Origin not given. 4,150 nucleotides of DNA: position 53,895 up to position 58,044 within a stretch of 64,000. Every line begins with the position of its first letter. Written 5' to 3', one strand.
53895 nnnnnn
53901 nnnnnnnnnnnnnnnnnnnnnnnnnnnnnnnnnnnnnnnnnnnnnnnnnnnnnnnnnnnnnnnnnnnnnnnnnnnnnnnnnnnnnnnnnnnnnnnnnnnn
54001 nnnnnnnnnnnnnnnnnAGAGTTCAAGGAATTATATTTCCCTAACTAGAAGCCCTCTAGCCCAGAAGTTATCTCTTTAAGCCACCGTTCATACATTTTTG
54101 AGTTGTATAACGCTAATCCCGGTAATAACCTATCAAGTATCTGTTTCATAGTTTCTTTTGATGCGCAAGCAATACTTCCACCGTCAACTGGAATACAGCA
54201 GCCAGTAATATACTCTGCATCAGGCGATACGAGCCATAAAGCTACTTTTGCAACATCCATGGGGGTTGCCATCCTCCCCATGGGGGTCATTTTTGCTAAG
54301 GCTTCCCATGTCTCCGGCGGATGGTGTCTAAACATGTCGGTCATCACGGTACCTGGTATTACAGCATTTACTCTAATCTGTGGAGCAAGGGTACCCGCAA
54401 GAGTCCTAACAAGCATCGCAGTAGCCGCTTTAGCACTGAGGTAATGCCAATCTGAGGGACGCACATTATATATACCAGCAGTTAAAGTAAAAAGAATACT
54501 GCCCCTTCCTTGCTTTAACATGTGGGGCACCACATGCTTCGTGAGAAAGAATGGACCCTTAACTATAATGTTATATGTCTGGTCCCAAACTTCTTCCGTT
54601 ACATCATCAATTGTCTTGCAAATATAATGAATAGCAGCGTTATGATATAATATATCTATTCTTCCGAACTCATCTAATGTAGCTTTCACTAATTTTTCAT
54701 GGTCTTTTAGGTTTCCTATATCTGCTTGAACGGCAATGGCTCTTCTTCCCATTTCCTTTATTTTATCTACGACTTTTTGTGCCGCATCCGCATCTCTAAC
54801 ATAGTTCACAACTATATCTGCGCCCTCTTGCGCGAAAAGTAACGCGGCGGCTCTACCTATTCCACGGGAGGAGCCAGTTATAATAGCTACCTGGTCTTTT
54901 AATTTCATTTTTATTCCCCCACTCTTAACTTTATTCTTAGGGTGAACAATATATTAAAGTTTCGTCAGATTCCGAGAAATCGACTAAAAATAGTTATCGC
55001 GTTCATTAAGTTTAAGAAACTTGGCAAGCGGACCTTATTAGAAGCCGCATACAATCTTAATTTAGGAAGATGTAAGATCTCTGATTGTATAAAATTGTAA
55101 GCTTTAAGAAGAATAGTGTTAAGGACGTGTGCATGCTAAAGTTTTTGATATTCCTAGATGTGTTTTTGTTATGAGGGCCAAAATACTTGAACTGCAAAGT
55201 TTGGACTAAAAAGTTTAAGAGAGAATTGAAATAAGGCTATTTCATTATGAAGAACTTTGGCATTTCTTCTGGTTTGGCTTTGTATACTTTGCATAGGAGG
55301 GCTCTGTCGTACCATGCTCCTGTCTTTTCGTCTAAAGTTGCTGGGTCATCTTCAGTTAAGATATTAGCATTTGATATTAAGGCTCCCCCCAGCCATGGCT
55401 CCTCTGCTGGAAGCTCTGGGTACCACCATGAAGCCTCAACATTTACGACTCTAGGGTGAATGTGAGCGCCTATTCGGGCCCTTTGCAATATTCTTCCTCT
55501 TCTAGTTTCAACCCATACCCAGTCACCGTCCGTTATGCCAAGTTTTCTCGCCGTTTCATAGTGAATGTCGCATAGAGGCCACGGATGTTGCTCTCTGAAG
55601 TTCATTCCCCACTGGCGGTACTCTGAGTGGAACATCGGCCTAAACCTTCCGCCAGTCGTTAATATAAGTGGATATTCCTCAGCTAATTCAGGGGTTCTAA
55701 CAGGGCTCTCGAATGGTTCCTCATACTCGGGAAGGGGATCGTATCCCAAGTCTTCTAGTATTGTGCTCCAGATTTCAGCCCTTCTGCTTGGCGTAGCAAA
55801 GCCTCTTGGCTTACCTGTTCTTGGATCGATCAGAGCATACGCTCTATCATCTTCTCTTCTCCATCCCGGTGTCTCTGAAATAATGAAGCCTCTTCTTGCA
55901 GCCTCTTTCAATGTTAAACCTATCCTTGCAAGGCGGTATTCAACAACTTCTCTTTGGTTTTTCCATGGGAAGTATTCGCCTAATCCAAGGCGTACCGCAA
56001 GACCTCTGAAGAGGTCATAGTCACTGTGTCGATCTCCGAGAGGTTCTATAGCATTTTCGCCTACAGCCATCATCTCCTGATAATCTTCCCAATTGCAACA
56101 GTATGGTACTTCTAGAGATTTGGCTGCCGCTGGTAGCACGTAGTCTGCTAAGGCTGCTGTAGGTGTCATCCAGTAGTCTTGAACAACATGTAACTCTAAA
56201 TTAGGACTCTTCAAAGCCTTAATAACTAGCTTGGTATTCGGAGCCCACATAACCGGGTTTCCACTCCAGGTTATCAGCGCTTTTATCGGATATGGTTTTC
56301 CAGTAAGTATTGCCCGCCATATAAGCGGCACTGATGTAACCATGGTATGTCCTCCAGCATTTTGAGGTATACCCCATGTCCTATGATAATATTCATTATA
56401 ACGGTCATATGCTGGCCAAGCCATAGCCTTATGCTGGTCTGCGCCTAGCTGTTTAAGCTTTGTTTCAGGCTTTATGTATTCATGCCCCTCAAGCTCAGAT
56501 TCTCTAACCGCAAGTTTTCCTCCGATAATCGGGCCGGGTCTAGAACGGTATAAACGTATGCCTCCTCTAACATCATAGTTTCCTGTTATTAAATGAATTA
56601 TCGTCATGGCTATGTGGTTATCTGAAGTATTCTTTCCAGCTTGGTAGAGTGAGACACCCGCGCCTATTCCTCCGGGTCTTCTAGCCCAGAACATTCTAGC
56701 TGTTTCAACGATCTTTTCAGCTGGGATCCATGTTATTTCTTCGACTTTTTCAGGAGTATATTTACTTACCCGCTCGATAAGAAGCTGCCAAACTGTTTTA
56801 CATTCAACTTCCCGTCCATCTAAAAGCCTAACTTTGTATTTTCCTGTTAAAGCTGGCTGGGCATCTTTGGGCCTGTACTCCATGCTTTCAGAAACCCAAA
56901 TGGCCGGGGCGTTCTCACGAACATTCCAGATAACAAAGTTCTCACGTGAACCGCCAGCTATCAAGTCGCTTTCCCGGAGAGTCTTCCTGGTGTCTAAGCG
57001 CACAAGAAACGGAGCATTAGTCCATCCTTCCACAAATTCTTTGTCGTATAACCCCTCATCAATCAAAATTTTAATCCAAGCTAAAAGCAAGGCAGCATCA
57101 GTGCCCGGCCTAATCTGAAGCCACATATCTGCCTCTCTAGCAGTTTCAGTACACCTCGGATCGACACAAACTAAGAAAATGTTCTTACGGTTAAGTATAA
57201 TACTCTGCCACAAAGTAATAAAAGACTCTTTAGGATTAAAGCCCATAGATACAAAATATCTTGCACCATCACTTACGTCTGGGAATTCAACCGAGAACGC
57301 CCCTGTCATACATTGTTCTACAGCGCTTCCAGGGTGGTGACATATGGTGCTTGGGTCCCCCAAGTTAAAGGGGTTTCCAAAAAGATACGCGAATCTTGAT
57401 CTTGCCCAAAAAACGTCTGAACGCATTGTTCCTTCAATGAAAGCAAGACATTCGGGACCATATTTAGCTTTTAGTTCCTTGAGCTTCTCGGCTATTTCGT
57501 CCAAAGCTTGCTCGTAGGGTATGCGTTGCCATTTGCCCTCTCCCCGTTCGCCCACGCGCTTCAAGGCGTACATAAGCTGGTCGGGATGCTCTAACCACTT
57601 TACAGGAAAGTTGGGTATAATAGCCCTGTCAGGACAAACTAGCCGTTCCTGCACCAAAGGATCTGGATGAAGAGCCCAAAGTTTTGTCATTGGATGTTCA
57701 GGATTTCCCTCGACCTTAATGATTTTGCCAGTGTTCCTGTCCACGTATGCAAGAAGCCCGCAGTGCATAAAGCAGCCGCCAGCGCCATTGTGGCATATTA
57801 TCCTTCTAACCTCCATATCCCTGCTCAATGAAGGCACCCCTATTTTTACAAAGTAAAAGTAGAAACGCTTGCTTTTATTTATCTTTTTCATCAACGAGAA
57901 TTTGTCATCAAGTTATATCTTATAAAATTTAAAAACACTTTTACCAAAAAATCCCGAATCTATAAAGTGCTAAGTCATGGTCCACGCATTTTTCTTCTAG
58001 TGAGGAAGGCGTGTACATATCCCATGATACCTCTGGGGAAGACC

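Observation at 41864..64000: Candidate archaeal anaerobic methoxy-/polyhydroxy-aromatic degradation island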

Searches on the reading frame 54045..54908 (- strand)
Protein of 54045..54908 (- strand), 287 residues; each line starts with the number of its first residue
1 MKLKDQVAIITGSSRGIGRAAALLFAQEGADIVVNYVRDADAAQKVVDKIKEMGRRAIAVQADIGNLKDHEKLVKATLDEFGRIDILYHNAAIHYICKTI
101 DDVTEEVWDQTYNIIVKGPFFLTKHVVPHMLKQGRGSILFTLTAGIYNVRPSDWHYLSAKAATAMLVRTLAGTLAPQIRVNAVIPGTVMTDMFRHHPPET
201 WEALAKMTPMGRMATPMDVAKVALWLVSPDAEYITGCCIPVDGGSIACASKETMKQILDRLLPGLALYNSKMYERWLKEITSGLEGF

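Call 8: search_protein_families(library=pfam, proteins=[window:54045-54908:-], max_evalue=0.01)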
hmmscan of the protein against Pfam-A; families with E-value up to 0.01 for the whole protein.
window:54045-54908:- (287 aa): 4 families
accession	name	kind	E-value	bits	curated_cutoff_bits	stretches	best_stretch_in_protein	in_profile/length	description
PF13561.12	adh_short_C2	-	8e-57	193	27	1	14-244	5-234/236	Enoyl-(Acyl carrier protein) reductase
PF00106.31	adh_short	-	2.1e-46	158.3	26.6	1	6-195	1-189/195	short chain dehydrogenase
PF08659.16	KR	-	1.3e-10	41.9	22.6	1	9-127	4-124/180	KR domain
PF23441.1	SDR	-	1.2e-07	31.9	27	1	7-245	10-255/258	SDR-like rossmann domain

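Call 9: search_protein_families(library=ncbifam, proteins=[window:54045-54908:-], max_evalue=0.001)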
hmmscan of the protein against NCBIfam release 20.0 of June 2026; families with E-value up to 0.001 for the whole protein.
window:54045-54908:- (287 aa): 229 families (the best 25 are shown)
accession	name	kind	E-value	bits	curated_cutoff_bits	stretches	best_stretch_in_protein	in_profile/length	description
NF005559.1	PRK07231.1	subfamily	1.8e-66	224.2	215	1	3-246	2-248/249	glucose 1-dehydrogenase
NF004818.0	PRK06172.1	equivalog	1.2e-58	198.5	336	1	1-247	3-252/253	SDR family oxidoreductase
NF004791.0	PRK06138.1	equivalog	1.6e-57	194.7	312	1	1-247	1-251/252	SDR family oxidoreductase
NF005681.0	PRK07478.1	subfamily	2e-57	194.5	267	1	2-246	3-250/254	SDR family oxidoreductase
NF009468.0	PRK12826.1-4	equivalog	5.5e-54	183.5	318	1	2-251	4-253/256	SDR family oxidoreductase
NF005975.0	PRK08063.1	equivalog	1.4e-53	181.8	328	1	4-245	3-246/250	enoyl-[acyl-carrier-protein] reductase FabL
NF005873.0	PRK07814.1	equivalog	3.3e-52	177.5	346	1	2-246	7-252/263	SDR family oxidoreductase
NF053807.1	RhamDHLra1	equivalog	3.5e-52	177.6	400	1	3-245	2-247/252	L-rhamnose 1-dehydrogenase Lra1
TIGR03971.1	SDR_subfam_1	subfamily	4.9e-52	176.9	300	1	3-246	1-269/271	mycofactocin-coupled SDR family oxidoreductase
NF009384.0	PRK12743.1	equivalog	6e-52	176.4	264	1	4-249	5-251/258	SDR family oxidoreductase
NF052558.1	MBtsdlDhBudC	equivalog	3.4e-51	174.2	270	1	4-249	2-245/250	meso-2,3-butanediol dehydrogenase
NF004198.0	PRK05653.1-3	equivalog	3.4e-50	170.8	296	1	2-245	4-246/248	3-oxoacyl-ACP reductase FabG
NF009466.0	PRK12826.1-2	subfamily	1.5e-49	168.7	222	1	5-246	3-245/248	3-oxoacyl-ACP reductase FabG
NF005214.0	PRK06701.1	subfamily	1.6e-49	168.7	413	1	2-247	45-291/293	SDR family oxidoreductase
NF004773.0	PRK06113.1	equivalog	2.7e-49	167.9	367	1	1-246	7-251/255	7-alpha-hydroxysteroid dehydrogenase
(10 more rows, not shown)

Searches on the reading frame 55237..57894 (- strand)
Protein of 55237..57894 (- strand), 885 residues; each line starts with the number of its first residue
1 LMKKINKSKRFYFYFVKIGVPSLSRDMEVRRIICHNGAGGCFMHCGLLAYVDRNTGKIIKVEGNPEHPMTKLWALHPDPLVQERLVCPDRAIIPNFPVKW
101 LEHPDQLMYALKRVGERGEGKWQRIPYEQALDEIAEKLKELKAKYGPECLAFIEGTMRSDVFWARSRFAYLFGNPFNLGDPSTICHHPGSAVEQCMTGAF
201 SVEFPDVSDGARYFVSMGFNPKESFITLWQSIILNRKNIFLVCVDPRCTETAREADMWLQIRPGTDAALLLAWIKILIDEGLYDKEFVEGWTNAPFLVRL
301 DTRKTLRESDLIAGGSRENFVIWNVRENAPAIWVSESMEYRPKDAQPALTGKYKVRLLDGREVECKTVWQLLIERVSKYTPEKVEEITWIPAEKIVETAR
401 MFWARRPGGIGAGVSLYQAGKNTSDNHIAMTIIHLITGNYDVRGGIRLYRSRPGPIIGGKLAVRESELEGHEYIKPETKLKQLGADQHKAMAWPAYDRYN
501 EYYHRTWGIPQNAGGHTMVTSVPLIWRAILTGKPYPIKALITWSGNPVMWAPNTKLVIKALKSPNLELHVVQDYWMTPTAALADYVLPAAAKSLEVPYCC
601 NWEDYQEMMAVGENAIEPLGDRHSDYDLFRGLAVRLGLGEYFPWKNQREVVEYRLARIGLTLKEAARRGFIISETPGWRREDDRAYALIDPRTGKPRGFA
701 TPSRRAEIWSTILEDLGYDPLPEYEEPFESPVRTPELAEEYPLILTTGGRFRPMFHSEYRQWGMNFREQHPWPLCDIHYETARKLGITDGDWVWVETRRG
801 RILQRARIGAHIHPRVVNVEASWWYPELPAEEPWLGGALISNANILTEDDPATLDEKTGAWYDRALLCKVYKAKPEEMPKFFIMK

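Call 8: search_protein_families(library=pfam, proteins=[window:55237-57894:-], max_evalue=0.01)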
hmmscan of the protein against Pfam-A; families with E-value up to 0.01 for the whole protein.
window:55237-57894:- (885 aa): 3 families
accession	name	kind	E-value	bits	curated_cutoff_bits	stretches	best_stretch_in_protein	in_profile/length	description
PF00384.28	Molybdopterin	-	2e-25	90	24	1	113-633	8-351/353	Molybdopterin oxidoreductase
PF01568.27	Molydop_binding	-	7.3e-18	65.1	26.8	1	749-852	6-97/110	Molydopterin dinucleotide binding domain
PF04879.21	Molybdop_Fe4S4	-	0.0032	17.8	22.7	1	41-70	11-38/55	Molybdopterin oxidoreductase Fe4S4 domain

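Call 9: search_protein_families(library=ncbifam, proteins=[window:55237-57894:-], max_evalue=0.001)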
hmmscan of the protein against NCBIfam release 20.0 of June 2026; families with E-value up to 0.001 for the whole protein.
window:55237-57894:- (885 aa): 24 families
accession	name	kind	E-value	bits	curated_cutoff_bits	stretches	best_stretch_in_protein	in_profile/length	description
TIGR03479.1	DMSO_red_II_alp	subfamily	8.8e-74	249.1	984.75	2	99-636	113-643/913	molybdopterin-dependent oxidoreductase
TIGR01591.1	Fdh-alpha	equivalog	5.9e-70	236.1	666.25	3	95-291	42-237/672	formate dehydrogenase subunit alpha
NF012032.0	PRK15488.1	equivalog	1.9e-63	214.7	694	2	100-293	92-282/759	thiosulfate reductase PhsA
TIGR02166.1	dmsA_ynfE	subfamily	4.4e-50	170.6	777.7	2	102-290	100-297/794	DMSO/selenate family reductase complex A subunit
NF011567.1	PRK14991.1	equivalog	1.2e-37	129.2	1750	2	246-592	328-678/1022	tetrathionate reductase subunit TtrA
NF047855.1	AssmNtatRedNasC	equivalog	1.5e-37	129.2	1100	3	117-293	84-264/708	assimilatory nitrate reductase catalytic subunit NasC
TIGR00509.1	bisC_fam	subfamily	4.4e-36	124.4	1017.55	3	699-852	581-735/772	molybdopterin guanine dinucleotide-containing S/N-oxide reductase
NF041884.1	selenate_YnfF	exception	1.2e-34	119.4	1650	1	101-290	100-297/798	selenate/tellurate reductase subunit YnfF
NF011566.1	PRK14990.1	exception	5.6e-33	113.9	1600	2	103-290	116-317/814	dimethylsulfoxide reductase subunit A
NF041885.1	selenate_YnfE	exception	1.7e-32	112.2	1675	1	101-289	103-303/805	selenate/tellurate reductase subunit YnfE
TIGR01553.1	formate-DH-alph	equivalog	2.5e-32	111.6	814.2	1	39-445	50-438/1009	formate dehydrogenase-N subunit alpha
NF042978.1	EthbenzDh_ebdA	equivalog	1.7e-27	95.6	2000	2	239-406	276-440/977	ethylbenzene dehydrogenase subunit alpha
NF041513.1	formate_DH_Act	exception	1.9e-18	65.7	1400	1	217-402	219-421/1067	formate dehydrogenase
TIGR02164.1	torA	equivalog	1.3e-17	63.2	1465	2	537-833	467-769/824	trimethylamine-N-oxide reductase TorA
NF011682.0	PRK15102.1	equivalog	3.2e-17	61.9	909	2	699-849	636-788/829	trimethylamine-N-oxide reductase TorA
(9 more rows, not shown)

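Call 11: search_solved_structures(query=window:55237-57894:-, max_evalue=1e-10)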
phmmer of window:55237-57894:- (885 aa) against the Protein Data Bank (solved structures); distinct sequences matched with E-value up to 1e-10: 42.
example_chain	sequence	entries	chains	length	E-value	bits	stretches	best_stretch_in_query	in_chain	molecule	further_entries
2e7z_A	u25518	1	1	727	8.6e-102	344.7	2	370-872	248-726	Acetylene hydratase Ahy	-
2vpw_A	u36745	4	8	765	2.8e-53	184.2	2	38-292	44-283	THIOSULFATE REDUCTASE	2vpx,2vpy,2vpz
5e7o_A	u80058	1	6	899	3.4e-52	180.6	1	102-333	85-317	DMSO reductase family type II enzyme, molybdopterin subunit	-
4ydd_A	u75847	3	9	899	5.7e-52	179.8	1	102-333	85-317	DMSO reductase family type II enzyme, molybdopterin subunit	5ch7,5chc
7qv7_S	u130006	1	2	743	3e-38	134.4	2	499-819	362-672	Hydrogen dependent carbon dioxide reductase subunit FdhF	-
1aa6_A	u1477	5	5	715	3.2e-35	124.4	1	117-292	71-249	FORMATE DEHYDROGENASE H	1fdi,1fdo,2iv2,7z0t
9t1s_L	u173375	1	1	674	2.3e-29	105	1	121-292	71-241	formate dehydrogenase (coenzyme F420)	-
2ivf_A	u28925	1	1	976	9.7e-29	102.9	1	105-406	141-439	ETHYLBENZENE DEHYDROGENASE ALPHA-SUBUNIT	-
1eu1_A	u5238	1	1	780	1.1e-28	102.8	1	534-836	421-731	DIMETHYL SULFOXIDE REDUCTASE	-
1dmr_A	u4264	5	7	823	1.5e-27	99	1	535-835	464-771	DMSO REDUCTASE | Dimethyl sulfoxide/trimethylamine N-oxide reductase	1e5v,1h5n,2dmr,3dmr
1e60_A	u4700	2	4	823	1.6e-27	98.9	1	535-835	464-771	Dimethyl sulfoxide/trimethylamine N-oxide reductase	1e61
1e18_A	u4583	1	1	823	1.7e-27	98.8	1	535-835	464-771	DMSO REDUCTASE.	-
4dmr_A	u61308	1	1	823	3.9e-27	97.6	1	535-835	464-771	DMSO REDUCTASE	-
7l5i_A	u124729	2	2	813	5.5e-27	97.1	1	535-851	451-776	Trimethylamine-N-oxide reductase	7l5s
1dms_A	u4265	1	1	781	7.5e-27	96.7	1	535-829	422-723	DMSO REDUCTASE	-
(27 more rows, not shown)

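Call 45: search_solved_structures(query=window:55237-57816:-, max_evalue=1e-60, show_alignments=1)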
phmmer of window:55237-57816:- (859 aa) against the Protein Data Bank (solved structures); distinct sequences matched with E-value up to 1e-60: 1.
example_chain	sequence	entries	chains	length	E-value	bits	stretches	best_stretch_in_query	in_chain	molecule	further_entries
2e7z_A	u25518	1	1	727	7.9e-102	344.8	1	344-846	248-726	Acetylene hydratase Ahy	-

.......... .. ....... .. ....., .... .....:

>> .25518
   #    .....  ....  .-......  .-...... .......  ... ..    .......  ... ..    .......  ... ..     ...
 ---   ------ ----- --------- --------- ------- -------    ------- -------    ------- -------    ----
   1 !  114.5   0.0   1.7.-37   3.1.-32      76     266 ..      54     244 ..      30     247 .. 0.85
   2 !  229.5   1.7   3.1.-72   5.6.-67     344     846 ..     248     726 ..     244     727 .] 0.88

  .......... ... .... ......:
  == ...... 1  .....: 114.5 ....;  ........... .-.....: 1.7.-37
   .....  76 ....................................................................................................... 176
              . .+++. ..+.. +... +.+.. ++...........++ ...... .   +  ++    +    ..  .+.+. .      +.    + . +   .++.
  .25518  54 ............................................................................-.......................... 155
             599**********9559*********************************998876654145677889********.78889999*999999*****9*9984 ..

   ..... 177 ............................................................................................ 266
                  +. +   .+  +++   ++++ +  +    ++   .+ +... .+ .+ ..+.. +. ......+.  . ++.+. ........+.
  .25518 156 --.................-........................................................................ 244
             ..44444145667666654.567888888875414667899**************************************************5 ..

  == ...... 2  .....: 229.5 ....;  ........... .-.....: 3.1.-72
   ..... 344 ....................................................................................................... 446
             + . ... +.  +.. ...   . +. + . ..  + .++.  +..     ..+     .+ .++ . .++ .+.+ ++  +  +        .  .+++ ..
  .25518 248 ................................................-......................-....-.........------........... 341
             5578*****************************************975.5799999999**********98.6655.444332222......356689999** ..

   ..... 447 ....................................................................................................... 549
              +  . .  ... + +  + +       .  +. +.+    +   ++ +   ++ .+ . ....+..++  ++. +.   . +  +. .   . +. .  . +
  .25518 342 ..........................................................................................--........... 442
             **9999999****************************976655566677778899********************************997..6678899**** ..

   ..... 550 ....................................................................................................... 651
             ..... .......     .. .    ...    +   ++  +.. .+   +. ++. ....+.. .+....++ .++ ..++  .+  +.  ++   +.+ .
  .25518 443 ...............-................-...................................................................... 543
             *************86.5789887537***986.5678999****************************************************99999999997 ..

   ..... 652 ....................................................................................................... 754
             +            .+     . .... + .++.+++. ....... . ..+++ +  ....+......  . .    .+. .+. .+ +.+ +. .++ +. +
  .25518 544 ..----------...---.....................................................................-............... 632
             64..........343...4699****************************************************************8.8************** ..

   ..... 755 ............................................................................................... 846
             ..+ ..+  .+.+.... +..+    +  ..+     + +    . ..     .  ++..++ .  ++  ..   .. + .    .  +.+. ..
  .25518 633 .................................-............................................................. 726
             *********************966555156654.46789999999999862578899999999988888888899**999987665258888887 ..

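Call 96: search_protein_representatives(protein=window:55237-57816:-)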
Query: 859 residues. Proteins with E-value up to 0.001 (for the whole library): 11935; up to 1e-10: 5080; up to 1e-30: 1160. The best 150 are listed.
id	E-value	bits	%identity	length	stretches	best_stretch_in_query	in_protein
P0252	0.0e+00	1214.7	62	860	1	2-853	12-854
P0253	3.6e-247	839.1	50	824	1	6-845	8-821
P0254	9.2e-227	771.5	56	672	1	191-847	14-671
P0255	1.7e-224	764.0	52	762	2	345-847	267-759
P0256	3.2e-199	680.4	46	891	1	9-850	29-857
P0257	2.0e-181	621.5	43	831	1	18-847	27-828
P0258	3.1e-172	591.1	47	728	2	346-847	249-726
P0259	3.0e-171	587.9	56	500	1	349-853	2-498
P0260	2.5e-169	581.5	47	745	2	345-848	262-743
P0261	1.9e-168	578.6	42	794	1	13-846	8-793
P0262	4.6e-163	560.7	43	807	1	61-847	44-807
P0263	1.3e-159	549.3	44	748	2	346-848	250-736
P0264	1.7e-157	542.3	40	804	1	73-851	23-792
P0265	7.2e-157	540.2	45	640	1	192-850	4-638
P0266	5.6e-155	534.0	44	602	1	1-611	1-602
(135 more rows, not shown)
